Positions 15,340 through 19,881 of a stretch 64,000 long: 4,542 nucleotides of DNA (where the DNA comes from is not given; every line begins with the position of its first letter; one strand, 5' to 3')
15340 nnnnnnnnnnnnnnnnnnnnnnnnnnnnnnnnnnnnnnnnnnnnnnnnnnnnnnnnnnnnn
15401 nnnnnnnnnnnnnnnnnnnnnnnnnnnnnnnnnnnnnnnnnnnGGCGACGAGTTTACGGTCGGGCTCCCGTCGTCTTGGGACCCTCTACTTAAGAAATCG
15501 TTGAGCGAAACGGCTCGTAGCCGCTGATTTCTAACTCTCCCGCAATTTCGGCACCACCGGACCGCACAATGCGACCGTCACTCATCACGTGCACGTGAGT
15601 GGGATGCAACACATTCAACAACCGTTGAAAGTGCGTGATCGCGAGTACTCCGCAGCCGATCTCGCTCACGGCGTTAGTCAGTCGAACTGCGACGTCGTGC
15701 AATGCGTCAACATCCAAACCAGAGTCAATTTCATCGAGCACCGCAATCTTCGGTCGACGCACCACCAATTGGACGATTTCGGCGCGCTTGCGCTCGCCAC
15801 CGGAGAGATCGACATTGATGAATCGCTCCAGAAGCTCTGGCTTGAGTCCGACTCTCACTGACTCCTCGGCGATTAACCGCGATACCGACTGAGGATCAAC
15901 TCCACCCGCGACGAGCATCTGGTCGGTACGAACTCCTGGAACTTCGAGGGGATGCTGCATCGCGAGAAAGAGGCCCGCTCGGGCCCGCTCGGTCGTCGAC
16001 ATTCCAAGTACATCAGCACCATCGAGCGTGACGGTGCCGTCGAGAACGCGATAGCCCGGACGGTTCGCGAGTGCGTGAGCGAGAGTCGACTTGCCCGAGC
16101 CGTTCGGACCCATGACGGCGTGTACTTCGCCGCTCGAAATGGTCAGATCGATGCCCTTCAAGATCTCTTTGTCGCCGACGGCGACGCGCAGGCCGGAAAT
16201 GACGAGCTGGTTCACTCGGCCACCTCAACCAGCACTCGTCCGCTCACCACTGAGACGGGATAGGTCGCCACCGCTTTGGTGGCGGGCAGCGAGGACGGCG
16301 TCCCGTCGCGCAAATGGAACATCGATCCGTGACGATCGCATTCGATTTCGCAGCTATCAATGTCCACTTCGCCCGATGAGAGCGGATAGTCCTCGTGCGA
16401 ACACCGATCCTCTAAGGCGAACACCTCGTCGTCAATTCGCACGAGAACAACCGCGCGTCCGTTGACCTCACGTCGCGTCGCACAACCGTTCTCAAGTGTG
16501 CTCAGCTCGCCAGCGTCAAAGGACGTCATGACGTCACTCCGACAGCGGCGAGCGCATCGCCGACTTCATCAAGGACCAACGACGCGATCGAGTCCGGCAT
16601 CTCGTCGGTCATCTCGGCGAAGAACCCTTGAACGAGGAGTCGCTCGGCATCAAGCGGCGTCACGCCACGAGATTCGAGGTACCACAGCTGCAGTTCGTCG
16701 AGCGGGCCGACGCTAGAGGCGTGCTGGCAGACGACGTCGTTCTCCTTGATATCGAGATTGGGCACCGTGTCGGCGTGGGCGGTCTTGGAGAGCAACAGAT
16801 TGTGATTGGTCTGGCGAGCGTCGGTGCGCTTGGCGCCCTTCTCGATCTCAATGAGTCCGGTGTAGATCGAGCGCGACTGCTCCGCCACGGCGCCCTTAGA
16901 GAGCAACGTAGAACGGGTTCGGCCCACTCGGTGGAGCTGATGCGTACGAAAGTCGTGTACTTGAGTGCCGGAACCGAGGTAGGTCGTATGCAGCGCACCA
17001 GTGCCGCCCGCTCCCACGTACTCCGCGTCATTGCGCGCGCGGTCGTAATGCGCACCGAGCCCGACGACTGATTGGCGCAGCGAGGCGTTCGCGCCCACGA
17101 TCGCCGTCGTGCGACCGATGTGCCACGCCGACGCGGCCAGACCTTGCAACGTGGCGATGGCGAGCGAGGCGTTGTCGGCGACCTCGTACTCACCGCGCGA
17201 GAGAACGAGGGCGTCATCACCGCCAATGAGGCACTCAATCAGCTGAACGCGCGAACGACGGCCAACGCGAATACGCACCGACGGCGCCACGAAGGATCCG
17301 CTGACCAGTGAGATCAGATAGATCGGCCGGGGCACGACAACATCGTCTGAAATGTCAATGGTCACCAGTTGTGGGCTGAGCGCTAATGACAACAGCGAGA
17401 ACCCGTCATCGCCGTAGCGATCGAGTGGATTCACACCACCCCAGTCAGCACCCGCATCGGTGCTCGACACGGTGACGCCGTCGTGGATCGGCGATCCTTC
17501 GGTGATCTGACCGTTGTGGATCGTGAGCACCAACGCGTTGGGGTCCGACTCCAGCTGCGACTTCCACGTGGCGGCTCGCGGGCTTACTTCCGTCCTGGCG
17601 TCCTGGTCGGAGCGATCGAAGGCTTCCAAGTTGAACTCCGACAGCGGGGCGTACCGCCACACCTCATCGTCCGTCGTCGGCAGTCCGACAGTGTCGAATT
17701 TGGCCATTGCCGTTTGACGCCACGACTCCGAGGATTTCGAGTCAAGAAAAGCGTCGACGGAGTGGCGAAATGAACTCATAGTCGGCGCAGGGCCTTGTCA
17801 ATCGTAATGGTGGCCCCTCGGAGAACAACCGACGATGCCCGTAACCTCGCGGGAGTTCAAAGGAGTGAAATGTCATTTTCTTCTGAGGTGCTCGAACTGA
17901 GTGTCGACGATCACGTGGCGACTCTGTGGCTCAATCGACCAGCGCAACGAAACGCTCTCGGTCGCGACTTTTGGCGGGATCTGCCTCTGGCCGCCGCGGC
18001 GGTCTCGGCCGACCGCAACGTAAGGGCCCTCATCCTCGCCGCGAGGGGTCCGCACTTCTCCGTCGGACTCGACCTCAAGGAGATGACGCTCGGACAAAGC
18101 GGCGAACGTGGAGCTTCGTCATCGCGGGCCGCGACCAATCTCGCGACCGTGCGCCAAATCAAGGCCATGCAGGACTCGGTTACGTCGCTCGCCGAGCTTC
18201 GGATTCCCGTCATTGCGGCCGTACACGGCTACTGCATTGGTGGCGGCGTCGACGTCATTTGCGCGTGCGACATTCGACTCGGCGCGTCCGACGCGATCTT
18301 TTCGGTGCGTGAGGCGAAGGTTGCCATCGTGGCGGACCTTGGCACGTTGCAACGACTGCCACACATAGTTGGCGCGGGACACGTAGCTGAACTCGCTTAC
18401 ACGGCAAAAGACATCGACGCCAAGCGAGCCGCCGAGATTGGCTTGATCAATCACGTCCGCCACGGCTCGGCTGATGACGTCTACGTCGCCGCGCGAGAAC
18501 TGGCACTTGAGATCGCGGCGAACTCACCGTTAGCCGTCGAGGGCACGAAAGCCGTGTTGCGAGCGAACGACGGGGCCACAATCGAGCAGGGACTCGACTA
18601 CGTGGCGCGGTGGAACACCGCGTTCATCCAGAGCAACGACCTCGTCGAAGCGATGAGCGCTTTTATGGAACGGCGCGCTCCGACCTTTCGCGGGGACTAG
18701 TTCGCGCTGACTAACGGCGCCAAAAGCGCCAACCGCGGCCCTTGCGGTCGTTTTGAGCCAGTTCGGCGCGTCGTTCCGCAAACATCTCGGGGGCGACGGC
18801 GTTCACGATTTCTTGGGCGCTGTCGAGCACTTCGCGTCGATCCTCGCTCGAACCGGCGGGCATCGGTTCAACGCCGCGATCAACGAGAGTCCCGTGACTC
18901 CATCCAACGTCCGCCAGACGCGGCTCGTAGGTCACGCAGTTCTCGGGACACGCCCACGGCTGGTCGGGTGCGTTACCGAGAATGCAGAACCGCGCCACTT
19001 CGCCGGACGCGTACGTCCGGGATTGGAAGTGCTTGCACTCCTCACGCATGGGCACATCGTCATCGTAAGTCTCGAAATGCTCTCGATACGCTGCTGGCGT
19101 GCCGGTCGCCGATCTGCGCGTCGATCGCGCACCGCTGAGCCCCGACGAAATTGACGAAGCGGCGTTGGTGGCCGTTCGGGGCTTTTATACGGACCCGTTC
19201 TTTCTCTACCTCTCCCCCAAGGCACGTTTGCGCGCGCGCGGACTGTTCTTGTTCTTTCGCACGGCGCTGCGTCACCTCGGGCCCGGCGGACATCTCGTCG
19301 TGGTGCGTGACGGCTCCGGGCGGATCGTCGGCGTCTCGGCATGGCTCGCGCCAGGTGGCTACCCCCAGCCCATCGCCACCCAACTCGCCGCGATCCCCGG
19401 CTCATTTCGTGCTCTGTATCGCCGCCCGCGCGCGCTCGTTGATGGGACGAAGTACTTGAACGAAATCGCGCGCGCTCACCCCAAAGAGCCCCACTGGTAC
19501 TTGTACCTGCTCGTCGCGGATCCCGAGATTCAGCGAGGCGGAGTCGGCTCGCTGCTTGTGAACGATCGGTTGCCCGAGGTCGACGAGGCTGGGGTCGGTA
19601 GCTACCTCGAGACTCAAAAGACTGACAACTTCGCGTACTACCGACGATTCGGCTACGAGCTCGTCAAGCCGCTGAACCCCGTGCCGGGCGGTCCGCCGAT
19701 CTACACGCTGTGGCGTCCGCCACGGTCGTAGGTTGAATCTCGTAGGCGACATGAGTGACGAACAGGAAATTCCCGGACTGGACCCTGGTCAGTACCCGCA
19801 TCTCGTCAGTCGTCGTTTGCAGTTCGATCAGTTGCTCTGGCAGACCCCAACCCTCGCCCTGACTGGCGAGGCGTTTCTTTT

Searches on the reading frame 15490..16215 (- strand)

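Call 44: search_protein_families(library=pfam, proteins=[window:15490-16215:-], max_evalue=0.0001)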
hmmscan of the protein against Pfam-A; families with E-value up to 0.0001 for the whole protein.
window:15490-16215:- (241 aa): 4 families
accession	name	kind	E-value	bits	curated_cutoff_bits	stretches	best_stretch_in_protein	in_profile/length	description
PF00005.33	ABC_tran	-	4.4e-20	73.1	25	1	19-162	1-134/137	ABC transporter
PF02463.25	SMC_N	-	1.1e-07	32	40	0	29-49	24-44/220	RecF/RecN/SMC N terminal domain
PF13304.12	AAA_21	-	6.5e-06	26.9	27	0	32-49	2-19/304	AAA domain, putative AbiEii toxin, Type IV TA system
PF13401.12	AAA_22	-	8.2e-05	23.4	27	0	32-189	8-117/130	AAA domain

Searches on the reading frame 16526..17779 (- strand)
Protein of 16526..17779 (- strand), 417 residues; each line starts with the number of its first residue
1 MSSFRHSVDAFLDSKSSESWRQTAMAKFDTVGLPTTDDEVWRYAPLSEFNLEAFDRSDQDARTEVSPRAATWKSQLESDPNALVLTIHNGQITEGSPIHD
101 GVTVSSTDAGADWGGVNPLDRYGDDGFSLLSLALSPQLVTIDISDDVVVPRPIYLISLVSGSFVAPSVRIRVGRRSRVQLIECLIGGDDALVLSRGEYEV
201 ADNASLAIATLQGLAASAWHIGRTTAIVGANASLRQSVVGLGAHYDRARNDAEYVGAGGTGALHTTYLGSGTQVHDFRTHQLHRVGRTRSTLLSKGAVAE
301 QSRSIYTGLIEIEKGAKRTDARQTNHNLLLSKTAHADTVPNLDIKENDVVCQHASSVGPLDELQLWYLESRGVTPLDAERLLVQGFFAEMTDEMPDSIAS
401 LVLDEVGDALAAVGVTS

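Call 44: search_protein_families(library=pfam, proteins=[window:16526-17779:-], max_evalue=0.0001)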
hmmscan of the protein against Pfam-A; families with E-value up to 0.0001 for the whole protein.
window:16526-17779:- (417 aa): 1 family
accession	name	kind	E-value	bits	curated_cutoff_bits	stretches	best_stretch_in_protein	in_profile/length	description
PF01458.23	SUFBD_core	-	3.3e-60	203.9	27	1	162-386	8-232/232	SUF system FeS cluster assembly, SufBD core domain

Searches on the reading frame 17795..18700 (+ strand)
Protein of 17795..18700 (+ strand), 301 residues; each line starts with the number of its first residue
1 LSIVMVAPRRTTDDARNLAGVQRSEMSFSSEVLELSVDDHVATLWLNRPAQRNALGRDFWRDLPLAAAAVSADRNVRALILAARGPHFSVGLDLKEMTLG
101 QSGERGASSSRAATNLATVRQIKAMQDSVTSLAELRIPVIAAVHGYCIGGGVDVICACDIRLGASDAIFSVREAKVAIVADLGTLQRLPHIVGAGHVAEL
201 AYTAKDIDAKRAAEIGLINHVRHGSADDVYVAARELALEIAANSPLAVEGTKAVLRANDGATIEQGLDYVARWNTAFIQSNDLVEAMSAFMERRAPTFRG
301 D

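Call 44: search_protein_families(library=pfam, proteins=[window:17795-18700:+], max_evalue=0.0001)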
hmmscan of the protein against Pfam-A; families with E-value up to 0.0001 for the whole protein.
window:17795-18700:+ (301 aa): 2 families
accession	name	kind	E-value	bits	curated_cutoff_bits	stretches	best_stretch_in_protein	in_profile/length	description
PF00378.25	ECH_1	-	3.4e-42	144.9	27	1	40-300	5-250/251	Enoyl-CoA hydratase/isomerase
PF16113.10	ECH_2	-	6.5e-22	78.9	27.2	1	42-222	2-172/335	Enoyl-CoA hydratase/isomerase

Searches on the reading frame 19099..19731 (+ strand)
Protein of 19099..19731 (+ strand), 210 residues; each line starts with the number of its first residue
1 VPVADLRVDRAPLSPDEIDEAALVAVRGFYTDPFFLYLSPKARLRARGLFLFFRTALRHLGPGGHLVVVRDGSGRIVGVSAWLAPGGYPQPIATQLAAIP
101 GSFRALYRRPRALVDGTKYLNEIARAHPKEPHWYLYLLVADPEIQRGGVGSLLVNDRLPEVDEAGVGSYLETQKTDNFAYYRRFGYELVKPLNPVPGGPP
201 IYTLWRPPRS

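Call 44: search_protein_families(library=pfam, proteins=[window:19099-19731:+], max_evalue=0.0001)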
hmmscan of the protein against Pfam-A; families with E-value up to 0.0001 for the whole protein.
window:19099-19731:+ (210 aa): 2 families
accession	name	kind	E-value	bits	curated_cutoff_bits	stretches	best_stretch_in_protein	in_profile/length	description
PF00583.31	Acetyltransf_1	-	5.1e-06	27.2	20.7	1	121-186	55-116/116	Acetyltransferase (GNAT) family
PF13508.13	Acetyltransf_7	-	5.6e-05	23.9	27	0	129-187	23-83/84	Acetyltransferase (GNAT) domain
